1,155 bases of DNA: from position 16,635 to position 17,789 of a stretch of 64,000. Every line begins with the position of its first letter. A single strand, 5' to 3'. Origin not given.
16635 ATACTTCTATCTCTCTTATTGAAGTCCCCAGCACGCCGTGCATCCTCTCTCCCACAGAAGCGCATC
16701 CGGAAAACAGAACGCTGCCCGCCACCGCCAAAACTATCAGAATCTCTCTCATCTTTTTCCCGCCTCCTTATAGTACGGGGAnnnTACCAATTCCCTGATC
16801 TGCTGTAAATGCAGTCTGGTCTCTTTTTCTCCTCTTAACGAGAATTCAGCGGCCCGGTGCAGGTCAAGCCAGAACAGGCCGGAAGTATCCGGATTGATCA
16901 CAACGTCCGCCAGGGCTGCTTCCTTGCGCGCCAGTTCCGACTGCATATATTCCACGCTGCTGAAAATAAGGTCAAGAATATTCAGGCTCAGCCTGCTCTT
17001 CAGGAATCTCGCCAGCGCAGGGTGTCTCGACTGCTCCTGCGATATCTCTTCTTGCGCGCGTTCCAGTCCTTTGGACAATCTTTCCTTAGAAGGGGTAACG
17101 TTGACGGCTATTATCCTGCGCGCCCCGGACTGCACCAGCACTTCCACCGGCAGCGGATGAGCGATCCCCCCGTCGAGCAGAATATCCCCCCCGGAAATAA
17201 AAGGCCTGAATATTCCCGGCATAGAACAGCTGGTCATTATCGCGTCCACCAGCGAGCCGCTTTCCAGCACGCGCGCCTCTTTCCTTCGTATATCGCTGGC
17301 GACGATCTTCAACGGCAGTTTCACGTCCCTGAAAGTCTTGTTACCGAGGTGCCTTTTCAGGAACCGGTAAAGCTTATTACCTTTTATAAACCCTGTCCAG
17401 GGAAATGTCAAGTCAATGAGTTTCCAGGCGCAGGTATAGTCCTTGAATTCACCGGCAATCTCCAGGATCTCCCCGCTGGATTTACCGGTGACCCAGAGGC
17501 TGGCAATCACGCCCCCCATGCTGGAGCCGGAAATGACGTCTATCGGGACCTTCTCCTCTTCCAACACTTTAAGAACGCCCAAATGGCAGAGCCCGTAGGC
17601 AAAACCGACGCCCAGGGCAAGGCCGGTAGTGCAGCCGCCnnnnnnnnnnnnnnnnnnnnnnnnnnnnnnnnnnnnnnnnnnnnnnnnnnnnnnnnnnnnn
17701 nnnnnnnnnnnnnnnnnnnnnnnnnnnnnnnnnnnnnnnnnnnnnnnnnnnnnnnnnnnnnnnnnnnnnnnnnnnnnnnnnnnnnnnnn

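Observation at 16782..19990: GH1 beta-glucosidase translationally coupled to a cNMP-binding / ParA-like / patatin-phospholipase three-domain protein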

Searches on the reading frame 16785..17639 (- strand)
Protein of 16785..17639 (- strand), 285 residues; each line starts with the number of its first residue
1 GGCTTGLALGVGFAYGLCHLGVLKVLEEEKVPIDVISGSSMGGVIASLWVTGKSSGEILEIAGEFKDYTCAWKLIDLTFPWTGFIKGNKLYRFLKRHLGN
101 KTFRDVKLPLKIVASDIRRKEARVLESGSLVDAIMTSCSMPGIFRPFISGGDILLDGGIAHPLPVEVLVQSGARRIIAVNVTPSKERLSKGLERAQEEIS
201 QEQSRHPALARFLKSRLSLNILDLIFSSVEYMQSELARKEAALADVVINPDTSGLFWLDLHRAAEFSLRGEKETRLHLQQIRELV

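Call 52: search_solved_structures(query=window:16785-17639:-, max_evalue=0.001, show_alignments=2)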
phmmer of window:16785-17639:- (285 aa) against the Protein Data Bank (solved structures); distinct sequences matched with E-value up to 0.001: 1.
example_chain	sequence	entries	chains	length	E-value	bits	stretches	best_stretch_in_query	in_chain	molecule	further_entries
5fqu_A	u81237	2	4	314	3.4e-22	82.5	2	84-187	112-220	PATATIN-LIKE PROTEIN, PLPD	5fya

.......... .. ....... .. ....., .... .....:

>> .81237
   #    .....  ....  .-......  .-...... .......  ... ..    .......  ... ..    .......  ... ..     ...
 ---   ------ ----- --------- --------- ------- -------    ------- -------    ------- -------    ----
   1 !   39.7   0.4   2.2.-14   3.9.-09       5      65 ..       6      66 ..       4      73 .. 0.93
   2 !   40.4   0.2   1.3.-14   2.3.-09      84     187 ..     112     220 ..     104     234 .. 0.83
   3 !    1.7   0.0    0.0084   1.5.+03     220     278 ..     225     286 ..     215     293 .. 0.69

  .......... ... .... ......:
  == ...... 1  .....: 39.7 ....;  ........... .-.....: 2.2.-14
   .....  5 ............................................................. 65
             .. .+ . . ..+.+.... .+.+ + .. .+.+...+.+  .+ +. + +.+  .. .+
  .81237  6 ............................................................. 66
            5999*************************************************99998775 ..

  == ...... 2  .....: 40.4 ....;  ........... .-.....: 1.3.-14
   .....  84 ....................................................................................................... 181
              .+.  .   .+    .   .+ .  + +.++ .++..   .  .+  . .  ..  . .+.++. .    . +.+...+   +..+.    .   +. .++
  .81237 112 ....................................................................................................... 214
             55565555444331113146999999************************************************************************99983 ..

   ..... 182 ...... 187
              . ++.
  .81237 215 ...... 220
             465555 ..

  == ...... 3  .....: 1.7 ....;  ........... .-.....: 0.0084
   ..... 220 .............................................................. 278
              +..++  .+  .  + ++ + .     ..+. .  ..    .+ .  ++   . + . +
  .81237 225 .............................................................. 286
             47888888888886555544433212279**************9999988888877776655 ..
